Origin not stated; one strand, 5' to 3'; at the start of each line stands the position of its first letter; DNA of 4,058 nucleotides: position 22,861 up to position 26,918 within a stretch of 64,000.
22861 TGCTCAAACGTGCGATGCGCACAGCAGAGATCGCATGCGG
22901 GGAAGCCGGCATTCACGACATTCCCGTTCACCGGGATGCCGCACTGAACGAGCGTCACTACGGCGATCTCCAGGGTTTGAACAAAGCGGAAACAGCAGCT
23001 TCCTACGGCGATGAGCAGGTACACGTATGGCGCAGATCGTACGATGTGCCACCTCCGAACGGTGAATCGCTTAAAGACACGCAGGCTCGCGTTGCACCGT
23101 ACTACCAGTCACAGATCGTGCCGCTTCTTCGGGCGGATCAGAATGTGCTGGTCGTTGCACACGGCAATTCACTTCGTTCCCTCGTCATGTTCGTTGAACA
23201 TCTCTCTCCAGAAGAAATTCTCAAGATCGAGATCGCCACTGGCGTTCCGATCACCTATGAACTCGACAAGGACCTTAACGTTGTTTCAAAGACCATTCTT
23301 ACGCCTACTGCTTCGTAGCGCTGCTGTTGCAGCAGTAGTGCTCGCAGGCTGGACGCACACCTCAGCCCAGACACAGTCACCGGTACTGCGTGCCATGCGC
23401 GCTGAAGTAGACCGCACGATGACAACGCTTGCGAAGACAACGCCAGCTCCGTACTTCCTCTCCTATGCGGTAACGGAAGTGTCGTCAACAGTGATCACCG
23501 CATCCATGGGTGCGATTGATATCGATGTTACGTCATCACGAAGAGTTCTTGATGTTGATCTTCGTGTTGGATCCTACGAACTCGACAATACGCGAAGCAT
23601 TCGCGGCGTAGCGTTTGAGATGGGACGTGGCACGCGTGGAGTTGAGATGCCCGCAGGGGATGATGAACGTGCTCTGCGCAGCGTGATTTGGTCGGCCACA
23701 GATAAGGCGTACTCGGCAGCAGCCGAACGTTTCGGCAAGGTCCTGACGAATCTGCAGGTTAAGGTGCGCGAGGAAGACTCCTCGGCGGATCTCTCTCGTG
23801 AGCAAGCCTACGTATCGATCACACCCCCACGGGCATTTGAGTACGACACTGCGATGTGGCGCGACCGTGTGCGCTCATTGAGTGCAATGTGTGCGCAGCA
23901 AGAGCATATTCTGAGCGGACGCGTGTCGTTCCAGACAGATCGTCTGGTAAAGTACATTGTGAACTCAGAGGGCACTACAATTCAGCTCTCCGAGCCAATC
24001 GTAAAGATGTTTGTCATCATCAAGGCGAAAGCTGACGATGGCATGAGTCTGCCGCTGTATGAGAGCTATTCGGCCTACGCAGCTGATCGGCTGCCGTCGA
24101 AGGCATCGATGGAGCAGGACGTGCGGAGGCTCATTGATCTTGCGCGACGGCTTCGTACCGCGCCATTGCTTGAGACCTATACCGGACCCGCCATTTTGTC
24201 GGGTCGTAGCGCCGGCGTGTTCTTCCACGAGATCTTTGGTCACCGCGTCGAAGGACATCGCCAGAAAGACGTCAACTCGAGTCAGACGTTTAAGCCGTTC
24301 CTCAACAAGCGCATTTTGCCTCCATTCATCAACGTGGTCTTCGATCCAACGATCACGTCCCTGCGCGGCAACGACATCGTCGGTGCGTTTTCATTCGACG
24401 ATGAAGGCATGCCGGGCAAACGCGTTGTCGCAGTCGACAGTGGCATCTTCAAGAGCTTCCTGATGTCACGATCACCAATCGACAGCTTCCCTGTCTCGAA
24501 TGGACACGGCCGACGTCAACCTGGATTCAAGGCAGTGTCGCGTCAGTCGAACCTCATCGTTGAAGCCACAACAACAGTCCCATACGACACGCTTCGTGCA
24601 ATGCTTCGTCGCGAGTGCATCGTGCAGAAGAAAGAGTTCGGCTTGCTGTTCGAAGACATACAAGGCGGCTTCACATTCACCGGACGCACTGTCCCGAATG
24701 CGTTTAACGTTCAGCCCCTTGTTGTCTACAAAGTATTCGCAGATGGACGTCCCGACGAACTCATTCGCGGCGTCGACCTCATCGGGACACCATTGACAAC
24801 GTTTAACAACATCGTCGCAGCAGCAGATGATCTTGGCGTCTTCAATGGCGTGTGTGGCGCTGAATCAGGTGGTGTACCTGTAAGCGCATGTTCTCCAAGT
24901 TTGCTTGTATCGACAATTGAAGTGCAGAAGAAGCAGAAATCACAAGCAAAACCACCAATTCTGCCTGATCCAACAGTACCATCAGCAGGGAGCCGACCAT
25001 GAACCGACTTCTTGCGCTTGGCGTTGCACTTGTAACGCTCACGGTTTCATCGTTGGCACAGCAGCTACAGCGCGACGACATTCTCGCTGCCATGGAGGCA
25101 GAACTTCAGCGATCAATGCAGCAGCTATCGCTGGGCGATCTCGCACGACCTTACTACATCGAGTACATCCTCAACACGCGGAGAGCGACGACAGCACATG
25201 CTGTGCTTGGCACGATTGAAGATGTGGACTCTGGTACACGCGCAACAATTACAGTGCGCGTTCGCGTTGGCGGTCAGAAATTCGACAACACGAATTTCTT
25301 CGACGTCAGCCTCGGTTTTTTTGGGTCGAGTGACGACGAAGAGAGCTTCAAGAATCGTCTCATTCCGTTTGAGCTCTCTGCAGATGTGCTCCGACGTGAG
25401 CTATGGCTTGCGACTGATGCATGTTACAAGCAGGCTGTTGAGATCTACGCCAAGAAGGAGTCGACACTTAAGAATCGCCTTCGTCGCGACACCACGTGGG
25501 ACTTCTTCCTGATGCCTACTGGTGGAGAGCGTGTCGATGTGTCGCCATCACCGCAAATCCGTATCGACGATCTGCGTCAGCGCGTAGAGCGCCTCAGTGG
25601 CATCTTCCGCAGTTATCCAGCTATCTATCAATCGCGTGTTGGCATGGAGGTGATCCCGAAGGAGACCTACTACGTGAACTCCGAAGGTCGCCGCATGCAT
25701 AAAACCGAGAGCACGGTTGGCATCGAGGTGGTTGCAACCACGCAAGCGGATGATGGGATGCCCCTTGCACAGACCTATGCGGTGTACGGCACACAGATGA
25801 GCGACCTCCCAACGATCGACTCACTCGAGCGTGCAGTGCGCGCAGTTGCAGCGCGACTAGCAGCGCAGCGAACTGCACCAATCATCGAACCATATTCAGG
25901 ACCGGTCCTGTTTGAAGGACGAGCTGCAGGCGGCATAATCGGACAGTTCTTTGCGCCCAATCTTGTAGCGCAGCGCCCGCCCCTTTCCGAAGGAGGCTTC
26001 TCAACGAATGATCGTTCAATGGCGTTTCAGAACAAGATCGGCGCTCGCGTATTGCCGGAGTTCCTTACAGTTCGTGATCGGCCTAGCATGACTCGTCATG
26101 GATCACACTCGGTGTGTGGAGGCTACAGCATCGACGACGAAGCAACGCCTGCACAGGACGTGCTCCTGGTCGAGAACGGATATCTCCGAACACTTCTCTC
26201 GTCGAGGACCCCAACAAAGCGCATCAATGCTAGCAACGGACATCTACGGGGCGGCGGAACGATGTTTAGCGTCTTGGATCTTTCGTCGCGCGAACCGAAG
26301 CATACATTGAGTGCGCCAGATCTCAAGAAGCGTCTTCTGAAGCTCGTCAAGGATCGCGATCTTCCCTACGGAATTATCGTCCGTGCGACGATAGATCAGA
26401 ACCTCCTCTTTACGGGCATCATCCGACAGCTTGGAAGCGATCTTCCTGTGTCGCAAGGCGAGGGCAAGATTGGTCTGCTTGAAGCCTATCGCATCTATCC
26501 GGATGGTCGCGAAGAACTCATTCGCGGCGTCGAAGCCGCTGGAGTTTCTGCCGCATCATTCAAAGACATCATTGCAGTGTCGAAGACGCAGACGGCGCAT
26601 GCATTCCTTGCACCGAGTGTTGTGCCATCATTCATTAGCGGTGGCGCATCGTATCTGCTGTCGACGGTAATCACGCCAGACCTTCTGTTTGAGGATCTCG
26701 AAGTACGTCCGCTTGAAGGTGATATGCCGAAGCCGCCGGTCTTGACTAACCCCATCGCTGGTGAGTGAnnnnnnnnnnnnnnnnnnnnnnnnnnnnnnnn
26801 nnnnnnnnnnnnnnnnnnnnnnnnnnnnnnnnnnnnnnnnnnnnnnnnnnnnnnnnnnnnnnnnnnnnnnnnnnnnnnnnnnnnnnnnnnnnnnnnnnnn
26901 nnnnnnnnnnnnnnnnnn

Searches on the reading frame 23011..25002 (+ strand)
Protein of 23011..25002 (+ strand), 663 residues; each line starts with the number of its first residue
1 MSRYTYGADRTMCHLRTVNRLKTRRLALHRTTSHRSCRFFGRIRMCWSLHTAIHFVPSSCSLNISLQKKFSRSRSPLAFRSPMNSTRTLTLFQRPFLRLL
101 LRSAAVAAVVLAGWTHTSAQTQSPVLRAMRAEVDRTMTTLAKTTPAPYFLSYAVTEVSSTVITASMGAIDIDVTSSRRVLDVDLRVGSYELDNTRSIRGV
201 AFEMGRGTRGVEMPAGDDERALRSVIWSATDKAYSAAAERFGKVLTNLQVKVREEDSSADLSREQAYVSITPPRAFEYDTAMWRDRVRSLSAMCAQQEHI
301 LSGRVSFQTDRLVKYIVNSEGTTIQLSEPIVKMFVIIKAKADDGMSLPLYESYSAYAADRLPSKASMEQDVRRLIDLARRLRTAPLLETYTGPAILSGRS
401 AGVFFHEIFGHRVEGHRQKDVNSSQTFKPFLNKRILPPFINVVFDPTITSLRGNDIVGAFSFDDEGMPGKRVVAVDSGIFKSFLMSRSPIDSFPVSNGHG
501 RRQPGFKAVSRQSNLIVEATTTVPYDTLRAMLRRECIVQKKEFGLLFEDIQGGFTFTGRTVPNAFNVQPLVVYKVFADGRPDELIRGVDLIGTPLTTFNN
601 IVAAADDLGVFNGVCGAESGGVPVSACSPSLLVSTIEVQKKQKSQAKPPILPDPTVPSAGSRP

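Call 27: search_protein_families(library=pfam, proteins=[window:23011-25002:+], max_evalue=0.001)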
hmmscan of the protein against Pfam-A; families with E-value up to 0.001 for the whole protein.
window:23011-25002:+ (663 aa): 1 family
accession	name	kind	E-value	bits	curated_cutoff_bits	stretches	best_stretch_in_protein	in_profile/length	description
PF19289.4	PmbA_TldD_3rd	-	4.6e-25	88.5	22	1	393-639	5-219/220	PmbA/TldA metallopeptidase C-terminal domain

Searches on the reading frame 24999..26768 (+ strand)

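Call 27: search_protein_families(library=pfam, proteins=[window:24999-26768:+], max_evalue=0.001)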
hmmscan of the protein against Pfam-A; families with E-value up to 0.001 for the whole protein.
window:24999-26768:+ (589 aa): 1 family
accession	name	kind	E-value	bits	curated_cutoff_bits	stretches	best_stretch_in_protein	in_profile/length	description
PF19289.4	PmbA_TldD_3rd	-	3.7e-14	52.9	22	1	302-568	5-217/220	PmbA/TldA metallopeptidase C-terminal domain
